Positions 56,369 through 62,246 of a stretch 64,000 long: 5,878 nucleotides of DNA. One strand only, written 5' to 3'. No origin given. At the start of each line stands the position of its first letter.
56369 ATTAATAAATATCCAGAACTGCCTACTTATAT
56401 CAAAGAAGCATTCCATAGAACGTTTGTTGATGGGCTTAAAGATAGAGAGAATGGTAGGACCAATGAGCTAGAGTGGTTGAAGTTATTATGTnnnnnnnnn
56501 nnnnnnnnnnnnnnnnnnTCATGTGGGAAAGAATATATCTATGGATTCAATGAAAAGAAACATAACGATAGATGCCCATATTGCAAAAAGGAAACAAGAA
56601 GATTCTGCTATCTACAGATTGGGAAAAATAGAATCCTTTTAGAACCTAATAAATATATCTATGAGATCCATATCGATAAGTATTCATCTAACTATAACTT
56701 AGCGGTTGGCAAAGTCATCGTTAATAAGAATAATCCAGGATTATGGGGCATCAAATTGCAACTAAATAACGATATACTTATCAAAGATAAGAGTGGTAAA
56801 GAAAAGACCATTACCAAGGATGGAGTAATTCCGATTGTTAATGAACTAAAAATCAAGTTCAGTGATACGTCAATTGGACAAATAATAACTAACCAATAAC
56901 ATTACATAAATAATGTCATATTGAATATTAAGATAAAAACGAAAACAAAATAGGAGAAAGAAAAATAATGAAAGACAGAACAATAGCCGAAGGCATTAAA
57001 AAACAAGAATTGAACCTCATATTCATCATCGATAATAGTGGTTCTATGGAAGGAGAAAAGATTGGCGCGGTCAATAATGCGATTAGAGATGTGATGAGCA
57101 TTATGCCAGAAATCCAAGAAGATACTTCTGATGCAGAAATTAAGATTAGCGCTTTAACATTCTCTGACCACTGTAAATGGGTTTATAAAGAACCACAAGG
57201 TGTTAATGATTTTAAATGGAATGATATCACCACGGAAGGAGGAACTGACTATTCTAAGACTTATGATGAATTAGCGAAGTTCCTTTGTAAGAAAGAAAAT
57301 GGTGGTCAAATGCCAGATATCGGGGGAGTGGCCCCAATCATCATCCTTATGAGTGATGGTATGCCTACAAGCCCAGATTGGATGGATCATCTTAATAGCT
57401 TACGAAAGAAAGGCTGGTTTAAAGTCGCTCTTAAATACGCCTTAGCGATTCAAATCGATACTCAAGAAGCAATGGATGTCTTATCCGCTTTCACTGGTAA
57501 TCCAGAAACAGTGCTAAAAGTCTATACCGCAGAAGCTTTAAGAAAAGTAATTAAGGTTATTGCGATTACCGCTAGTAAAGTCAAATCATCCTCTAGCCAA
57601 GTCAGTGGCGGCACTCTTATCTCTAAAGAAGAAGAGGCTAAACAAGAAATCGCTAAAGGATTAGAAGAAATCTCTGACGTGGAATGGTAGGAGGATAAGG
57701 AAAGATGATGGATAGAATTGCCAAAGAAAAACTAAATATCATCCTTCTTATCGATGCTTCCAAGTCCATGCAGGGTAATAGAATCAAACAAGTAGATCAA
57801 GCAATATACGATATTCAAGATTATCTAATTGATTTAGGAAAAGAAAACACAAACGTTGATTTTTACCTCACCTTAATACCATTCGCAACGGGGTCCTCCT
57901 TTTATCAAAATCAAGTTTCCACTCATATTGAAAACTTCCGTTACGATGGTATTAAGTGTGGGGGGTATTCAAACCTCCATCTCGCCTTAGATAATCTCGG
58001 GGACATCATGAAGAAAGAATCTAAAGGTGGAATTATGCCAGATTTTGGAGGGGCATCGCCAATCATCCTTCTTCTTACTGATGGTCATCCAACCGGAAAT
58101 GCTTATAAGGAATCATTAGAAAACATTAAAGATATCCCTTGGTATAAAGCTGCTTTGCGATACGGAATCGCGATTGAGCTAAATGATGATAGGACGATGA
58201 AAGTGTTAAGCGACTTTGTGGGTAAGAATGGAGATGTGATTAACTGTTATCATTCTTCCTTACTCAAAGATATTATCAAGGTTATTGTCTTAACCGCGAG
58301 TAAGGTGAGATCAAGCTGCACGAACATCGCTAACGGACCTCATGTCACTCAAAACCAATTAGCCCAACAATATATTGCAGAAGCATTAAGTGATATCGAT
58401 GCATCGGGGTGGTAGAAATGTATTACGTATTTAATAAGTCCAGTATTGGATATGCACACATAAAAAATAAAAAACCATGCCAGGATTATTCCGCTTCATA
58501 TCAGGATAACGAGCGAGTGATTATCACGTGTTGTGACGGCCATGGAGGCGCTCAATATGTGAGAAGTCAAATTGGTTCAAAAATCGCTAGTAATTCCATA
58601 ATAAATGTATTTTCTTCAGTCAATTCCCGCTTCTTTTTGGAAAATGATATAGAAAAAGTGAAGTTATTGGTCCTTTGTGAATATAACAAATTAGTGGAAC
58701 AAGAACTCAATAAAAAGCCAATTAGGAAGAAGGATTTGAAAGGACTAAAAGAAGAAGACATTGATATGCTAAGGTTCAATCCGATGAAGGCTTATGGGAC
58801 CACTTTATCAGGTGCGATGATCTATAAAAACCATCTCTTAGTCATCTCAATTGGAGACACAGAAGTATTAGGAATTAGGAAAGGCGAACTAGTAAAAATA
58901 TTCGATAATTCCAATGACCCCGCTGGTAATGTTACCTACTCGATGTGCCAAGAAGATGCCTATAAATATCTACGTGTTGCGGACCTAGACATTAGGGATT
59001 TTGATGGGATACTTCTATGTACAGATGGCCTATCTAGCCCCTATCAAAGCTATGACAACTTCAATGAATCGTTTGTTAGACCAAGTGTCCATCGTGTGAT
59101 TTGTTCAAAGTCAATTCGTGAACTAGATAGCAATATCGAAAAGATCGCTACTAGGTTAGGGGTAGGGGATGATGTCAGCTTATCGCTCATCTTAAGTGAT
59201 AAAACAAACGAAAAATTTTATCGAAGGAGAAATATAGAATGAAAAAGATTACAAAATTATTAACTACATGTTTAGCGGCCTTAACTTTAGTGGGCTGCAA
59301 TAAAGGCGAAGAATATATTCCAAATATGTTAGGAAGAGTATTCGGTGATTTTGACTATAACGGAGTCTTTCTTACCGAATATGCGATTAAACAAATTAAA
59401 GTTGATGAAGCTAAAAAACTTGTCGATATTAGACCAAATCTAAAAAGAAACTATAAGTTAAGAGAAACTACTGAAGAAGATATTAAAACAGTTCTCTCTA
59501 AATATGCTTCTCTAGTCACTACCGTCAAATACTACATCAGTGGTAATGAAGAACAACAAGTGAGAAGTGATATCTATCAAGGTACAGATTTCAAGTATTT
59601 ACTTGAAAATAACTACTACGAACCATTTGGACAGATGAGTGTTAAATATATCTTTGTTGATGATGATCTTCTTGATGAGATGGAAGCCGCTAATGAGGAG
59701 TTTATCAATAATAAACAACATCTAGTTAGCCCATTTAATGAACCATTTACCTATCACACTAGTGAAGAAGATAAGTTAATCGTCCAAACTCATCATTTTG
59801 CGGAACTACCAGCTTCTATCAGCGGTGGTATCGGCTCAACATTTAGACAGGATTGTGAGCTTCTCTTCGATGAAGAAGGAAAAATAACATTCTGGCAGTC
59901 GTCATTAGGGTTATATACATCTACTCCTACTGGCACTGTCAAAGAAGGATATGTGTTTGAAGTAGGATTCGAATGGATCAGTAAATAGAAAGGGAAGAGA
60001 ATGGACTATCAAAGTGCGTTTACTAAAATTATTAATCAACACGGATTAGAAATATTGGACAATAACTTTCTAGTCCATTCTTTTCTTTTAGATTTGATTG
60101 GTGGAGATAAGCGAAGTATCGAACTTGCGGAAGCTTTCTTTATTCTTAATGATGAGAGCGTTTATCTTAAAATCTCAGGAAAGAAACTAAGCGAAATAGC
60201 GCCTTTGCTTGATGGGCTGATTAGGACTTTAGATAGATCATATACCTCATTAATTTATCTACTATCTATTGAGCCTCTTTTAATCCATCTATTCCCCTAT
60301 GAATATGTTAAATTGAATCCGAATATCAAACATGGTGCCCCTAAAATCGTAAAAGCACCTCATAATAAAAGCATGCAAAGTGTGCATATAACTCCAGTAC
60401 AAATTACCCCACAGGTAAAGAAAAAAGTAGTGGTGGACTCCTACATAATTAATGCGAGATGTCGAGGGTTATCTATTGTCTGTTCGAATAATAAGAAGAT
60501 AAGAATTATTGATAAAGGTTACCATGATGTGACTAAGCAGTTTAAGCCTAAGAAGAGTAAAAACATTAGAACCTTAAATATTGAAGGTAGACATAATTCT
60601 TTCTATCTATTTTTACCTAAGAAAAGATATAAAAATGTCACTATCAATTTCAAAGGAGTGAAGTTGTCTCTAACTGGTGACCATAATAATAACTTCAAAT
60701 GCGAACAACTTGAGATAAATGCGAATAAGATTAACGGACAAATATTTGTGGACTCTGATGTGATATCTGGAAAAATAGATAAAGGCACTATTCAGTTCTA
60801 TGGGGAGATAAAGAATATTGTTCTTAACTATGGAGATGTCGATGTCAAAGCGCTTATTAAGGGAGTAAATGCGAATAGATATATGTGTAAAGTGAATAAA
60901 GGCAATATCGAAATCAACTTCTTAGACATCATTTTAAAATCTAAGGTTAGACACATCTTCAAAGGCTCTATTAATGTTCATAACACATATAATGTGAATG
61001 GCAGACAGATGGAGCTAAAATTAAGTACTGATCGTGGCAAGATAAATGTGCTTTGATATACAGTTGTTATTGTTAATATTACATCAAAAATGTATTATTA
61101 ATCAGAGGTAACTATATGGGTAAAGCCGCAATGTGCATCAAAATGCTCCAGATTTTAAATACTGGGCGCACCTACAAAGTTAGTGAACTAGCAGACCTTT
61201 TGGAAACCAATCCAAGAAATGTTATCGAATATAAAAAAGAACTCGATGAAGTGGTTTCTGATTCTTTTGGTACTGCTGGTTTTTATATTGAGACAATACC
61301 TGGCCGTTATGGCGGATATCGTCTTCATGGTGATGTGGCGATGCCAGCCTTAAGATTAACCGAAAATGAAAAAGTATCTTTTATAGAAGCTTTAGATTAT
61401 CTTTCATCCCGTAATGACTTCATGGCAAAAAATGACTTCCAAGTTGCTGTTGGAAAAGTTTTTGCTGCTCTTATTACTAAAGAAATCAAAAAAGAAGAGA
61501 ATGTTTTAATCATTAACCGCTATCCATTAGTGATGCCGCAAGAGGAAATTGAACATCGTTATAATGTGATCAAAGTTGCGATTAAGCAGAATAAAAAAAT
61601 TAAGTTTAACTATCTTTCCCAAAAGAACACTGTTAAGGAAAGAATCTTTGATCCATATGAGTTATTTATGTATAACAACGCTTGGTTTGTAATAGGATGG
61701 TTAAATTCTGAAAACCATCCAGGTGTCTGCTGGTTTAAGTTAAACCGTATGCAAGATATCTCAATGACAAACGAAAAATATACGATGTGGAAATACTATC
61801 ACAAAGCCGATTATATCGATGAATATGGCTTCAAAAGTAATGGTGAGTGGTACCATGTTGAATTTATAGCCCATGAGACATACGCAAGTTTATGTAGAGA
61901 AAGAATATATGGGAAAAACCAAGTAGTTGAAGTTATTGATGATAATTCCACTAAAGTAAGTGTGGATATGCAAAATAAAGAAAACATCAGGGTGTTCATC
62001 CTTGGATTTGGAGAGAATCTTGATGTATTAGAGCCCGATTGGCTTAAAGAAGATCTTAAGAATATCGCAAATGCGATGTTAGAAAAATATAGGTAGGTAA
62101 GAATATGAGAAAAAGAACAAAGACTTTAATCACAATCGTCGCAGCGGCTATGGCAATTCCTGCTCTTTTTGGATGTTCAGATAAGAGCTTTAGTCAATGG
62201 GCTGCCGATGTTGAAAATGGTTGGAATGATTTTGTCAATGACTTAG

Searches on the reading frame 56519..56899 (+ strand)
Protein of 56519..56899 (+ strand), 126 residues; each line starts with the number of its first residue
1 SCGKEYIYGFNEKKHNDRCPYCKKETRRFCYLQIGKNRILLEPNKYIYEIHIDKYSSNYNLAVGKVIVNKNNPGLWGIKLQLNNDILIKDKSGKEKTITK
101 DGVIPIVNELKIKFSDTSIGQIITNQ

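Call 110: search_protein_families(library=pfam, proteins=[window:56519-56899:+], max_evalue=1)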
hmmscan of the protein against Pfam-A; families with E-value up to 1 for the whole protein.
window:56519-56899:+ (126 aa): 0 families

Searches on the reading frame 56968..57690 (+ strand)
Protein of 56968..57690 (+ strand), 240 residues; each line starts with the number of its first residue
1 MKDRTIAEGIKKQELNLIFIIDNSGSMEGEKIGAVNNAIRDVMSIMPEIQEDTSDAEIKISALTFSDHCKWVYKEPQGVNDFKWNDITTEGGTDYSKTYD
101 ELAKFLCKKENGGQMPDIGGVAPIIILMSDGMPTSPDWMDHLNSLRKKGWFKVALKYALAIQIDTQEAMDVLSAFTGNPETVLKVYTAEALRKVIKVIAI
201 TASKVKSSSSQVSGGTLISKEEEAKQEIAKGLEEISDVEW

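Call 5: search_protein_families(library=pfam, proteins=[window:56968-57690:+], max_evalue=0.01)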
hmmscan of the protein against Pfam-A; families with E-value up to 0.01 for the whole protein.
window:56968-57690:+ (240 aa): 2 families
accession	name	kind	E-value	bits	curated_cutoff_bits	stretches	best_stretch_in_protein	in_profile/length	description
PF00092.34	VWA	-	2.8e-08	34.6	23.8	1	16-193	1-170/174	von Willebrand factor type A domain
PF13519.12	VWA_2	-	4.5e-06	27.7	27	1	17-131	1-106/107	von Willebrand factor type A domain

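Call 8: search_protein_families(library=padloc, proteins=[window:56968-57690:+], max_evalue=0.01)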
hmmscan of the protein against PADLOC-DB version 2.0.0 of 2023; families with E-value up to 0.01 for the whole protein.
window:56968-57690:+ (240 aa): 0 families

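Call 13: search_protein_families(library=ncbifam, proteins=[window:56968-57690:+], max_evalue=0.01)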
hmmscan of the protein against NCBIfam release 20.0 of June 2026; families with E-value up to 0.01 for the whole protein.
window:56968-57690:+ (240 aa): 1 family
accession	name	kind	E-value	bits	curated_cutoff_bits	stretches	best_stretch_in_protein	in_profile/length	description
TIGR03788.1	marine_srt_targ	equivalog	0.0019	16.7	551.65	1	15-43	272-300/629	marine proteobacterial sortase target protein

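Call 14: search_protein_families(library=phrogs, proteins=[window:56968-57690:+], max_evalue=0.01)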
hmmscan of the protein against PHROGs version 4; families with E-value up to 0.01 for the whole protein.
window:56968-57690:+ (240 aa): 3 families
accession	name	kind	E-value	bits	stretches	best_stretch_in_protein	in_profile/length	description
phrog_5359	-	unknown function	4.3e-05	24.2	1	9-137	22-155/229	-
phrog_7371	-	unknown function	0.0002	22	1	12-133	4-110/204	-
phrog_1314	-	DNA, RNA and nucleotide metabolism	0.0058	16.8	1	10-105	258-344/394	HNH endonuclease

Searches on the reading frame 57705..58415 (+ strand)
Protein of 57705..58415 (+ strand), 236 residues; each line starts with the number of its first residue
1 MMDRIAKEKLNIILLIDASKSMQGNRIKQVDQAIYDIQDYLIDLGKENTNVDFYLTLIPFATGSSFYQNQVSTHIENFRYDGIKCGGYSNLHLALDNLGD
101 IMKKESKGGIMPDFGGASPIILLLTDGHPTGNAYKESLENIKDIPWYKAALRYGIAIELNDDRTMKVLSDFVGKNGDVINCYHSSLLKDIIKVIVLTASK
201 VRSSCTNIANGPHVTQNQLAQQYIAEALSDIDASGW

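Call 5: search_protein_families(library=pfam, proteins=[window:57705-58415:+], max_evalue=0.01)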
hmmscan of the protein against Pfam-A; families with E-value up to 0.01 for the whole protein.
window:57705-58415:+ (236 aa): 2 families
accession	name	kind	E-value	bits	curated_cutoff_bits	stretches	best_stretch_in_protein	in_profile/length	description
PF00092.34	VWA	-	4.9e-09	37.1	23.8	1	11-166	1-148/174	von Willebrand factor type A domain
PF13519.12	VWA_2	-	2.2e-05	25.5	27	1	12-128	1-107/107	von Willebrand factor type A domain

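Call 8: search_protein_families(library=padloc, proteins=[window:57705-58415:+], max_evalue=0.01)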
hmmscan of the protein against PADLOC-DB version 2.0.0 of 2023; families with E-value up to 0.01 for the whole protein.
window:57705-58415:+ (236 aa): 0 families

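Call 13: search_protein_families(library=ncbifam, proteins=[window:57705-58415:+], max_evalue=0.01)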
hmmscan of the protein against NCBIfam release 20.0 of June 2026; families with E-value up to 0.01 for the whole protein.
window:57705-58415:+ (236 aa): 1 family
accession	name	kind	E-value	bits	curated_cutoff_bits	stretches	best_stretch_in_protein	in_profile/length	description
TIGR02442.1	Cob-chelat-sub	hypoth_equivalog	0.003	16.1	779.45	1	6-130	469-584/641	putative cobaltochelatase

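Call 14: search_protein_families(library=phrogs, proteins=[window:57705-58415:+], max_evalue=0.01)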
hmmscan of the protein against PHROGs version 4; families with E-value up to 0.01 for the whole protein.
window:57705-58415:+ (236 aa): 0 families

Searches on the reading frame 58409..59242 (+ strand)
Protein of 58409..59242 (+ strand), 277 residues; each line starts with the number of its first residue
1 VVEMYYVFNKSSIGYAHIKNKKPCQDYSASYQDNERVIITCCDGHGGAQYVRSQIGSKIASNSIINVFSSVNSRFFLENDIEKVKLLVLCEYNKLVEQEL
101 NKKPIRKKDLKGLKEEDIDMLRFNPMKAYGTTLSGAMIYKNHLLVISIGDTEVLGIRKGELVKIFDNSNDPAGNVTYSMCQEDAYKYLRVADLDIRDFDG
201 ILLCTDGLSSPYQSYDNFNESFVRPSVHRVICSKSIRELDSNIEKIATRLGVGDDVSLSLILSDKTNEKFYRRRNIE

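Call 7: search_protein_families(library=pfam, proteins=[window:58409-59242:+], max_evalue=0.01)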
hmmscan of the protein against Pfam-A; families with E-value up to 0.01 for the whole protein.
window:58409-59242:+ (277 aa): 1 family
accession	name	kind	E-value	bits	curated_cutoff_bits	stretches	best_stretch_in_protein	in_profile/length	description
PF13672.11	PP2C_2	-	8.9e-31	107.5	24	1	13-223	1-189/209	Protein phosphatase 2C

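Call 8: search_protein_families(library=padloc, proteins=[window:58409-59242:+], max_evalue=0.01)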
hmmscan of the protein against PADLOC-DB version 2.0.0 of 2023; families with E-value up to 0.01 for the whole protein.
window:58409-59242:+ (277 aa): 0 families

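Call 13: search_protein_families(library=ncbifam, proteins=[window:58409-59242:+], max_evalue=0.01)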
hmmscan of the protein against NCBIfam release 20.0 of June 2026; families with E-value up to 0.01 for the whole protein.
window:58409-59242:+ (277 aa): 1 family
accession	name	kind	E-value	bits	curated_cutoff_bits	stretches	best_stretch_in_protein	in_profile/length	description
NF033484.1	Stp1_PP2C_phos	equivalog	3.6e-09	36.5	230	1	24-164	11-125/232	Stp1/IreP family PP2C-type Ser/Thr phosphatase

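Call 14: search_protein_families(library=phrogs, proteins=[window:58409-59242:+], max_evalue=0.01)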
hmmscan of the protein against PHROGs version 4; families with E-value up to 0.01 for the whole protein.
window:58409-59242:+ (277 aa): 0 families

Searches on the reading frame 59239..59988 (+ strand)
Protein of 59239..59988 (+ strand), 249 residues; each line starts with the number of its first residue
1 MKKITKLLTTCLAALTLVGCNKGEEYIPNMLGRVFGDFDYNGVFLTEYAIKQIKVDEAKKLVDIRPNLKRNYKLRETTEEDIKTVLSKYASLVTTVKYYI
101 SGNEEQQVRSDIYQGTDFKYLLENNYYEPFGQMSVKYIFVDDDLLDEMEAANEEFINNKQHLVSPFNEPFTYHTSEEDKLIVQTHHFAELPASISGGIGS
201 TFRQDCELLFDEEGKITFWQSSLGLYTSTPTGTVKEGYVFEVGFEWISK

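Call 7: search_protein_families(library=pfam, proteins=[window:59239-59988:+], max_evalue=0.01)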
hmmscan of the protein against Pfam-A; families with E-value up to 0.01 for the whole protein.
window:59239-59988:+ (249 aa): 0 families

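Call 8: search_protein_families(library=padloc, proteins=[window:59239-59988:+], max_evalue=0.01)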
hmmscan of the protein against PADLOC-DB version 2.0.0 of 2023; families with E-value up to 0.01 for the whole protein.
window:59239-59988:+ (249 aa): 0 families

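Call 13: search_protein_families(library=ncbifam, proteins=[window:59239-59988:+], max_evalue=0.01)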
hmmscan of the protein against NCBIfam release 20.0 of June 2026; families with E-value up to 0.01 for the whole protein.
window:59239-59988:+ (249 aa): 0 families

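Call 14: search_protein_families(library=phrogs, proteins=[window:59239-59988:+], max_evalue=0.01)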
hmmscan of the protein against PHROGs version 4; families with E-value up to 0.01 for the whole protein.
window:59239-59988:+ (249 aa): 1 family
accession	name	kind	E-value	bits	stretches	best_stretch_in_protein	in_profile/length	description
phrog_902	-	unknown function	0.0042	18.4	1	1-70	5-57/118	-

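Call 100: search_solved_structures(query=window:59239-59988:+, max_evalue=5)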
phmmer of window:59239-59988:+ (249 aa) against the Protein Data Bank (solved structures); distinct sequences matched with E-value up to 5: 0.

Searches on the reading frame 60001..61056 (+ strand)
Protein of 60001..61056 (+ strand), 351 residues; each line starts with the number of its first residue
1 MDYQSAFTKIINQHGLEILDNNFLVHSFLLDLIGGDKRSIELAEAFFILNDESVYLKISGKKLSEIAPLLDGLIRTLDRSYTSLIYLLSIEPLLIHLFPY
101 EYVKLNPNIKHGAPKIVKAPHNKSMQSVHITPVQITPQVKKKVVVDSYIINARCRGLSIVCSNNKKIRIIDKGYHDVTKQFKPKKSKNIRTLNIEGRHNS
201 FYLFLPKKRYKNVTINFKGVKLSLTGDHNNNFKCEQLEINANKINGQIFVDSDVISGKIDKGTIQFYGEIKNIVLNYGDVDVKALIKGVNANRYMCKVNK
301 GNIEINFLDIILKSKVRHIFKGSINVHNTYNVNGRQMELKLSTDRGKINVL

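Call 7: search_protein_families(library=pfam, proteins=[window:60001-61056:+], max_evalue=0.01)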
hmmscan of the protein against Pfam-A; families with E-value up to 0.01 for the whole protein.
window:60001-61056:+ (351 aa): 0 families

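Call 8: search_protein_families(library=padloc, proteins=[window:60001-61056:+], max_evalue=0.01)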
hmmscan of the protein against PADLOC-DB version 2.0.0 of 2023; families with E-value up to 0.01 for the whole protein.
window:60001-61056:+ (351 aa): 0 families

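Call 13: search_protein_families(library=ncbifam, proteins=[window:60001-61056:+], max_evalue=0.01)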
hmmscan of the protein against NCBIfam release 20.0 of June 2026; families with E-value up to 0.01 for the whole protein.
window:60001-61056:+ (351 aa): 0 families

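Call 14: search_protein_families(library=phrogs, proteins=[window:60001-61056:+], max_evalue=0.01)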
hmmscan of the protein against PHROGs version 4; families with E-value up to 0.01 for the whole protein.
window:60001-61056:+ (351 aa): 1 family
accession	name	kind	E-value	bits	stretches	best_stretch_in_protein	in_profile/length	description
phrog_7436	-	unknown function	0.0077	17.1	0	143-176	28-61/85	-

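Call 99: search_solved_structures(query=window:60001-61056:+, max_evalue=5)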
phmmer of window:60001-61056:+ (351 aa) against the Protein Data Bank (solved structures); distinct sequences matched with E-value up to 5: 3.
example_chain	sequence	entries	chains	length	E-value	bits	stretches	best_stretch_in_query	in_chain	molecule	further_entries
2fls_A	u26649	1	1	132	0.31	13.7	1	197-270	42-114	Glutaredoxin-2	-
2cq9_A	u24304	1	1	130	0.32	13.7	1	197-270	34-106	GLRX2 protein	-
2ht9_A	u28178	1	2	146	0.43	13.3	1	197-270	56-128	Glutaredoxin-2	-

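Call 101: find_homologous_proteins(query=window:60001-61056:+, max_evalue=0.001)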
Query window:60001-61056:+ (351 aa): 1 proteins with E <= 0.001 among 3998 candidates.
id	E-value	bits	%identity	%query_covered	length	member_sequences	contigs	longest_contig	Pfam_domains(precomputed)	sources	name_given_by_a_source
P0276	1.5e-226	769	100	100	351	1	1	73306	-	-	-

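Call 107: predict_structure(protein=window:60001-61056:+)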
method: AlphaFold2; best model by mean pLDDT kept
length: 351 residues; sequences in the alignment: 1
mean_pLDDT: 34.6   pTM: 0.26
mean pLDDT of the five models: 34.6, 31.5, 29.8, 28.6, 25.4
residues with pLDDT >= 90: 0; 70-90: 0; 50-70: 19; < 50: 332
segments of 3 or more residues with pLDDT < 50: 1-210, 216-220, 227-329, 338-341, 343-351
pLDDT, mean of each block of 10 residues (from residue 1): 39 35 37 38 35 36 43 40 30 30 27 25 23 25 22 25 28 29 37 41 42 51 51 44 33 30 31 32 29 28 29 27 43 53 46 50
secondary structure, 60 per line:
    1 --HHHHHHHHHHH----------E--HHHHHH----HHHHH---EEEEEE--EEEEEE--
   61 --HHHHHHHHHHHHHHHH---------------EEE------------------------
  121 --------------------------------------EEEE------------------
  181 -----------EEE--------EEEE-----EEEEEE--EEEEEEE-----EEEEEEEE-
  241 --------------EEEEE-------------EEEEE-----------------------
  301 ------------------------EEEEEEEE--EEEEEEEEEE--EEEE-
elements in order: H3-13 H27-32 H37-41 E45-50 E53-58 H63-78 E94-96 E159-162 E192-194 E203-206 E212-217 E220-226 E232-239 E255-259 E273-277 E325-332 E335-344 E347-350

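Call 110: search_protein_families(library=pfam, proteins=[window:60001-61056:+], max_evalue=1)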
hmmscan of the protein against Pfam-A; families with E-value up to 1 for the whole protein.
window:60001-61056:+ (351 aa): 1 family
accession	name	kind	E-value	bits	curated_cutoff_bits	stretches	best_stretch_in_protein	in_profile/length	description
PF10272.14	Tmpp129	-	0.11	12.3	27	1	136-213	142-220/349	Putative transmembrane protein precursor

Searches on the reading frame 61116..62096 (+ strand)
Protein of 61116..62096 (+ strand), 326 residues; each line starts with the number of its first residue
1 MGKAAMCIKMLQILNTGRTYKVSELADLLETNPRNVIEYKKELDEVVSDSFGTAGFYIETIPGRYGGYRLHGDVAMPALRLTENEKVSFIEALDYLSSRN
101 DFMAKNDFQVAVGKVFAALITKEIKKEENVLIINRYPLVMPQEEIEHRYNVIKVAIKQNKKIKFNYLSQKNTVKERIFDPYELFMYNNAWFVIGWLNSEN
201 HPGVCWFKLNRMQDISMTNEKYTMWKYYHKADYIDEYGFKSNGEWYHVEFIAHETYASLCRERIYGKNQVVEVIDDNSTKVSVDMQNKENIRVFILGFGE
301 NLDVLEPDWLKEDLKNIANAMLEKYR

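Call 7: search_protein_families(library=pfam, proteins=[window:61116-62096:+], max_evalue=0.01)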
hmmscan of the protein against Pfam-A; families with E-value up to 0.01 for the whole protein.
window:61116-62096:+ (326 aa): 2 families
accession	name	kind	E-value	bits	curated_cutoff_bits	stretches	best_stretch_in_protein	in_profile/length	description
PF13280.12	WYL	-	5e-13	49.3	21.8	1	150-216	4-69/70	WYL domain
PF25583.1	WCX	-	1.5e-10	41.7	23.9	1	256-322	13-76/76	WCX domain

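Call 8: search_protein_families(library=padloc, proteins=[window:61116-62096:+], max_evalue=0.01)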
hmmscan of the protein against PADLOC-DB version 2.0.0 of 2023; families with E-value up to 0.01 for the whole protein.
window:61116-62096:+ (326 aa): 3 families
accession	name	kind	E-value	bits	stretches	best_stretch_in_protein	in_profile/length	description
PDLC01652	WYL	-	3.2e-25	87.3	1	142-322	13-162/162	"CAS-I,CAS-II,CAS-III,CAS-IV,CAS-V,CAS-VI; associated_signaling"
PDLC01457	WYL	-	1.2e-24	85.1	1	7-308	6-227/229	"CAS-I,CAS-II,CAS-III,CAS-IV,CAS-V,CAS-VI; associated_signaling"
PDLC01766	Cas3c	-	2e-13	47.5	1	20-325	22-316/1009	-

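Call 13: search_protein_families(library=ncbifam, proteins=[window:61116-62096:+], max_evalue=0.01)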
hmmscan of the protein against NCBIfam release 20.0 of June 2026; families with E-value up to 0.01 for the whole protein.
window:61116-62096:+ (326 aa): 0 families
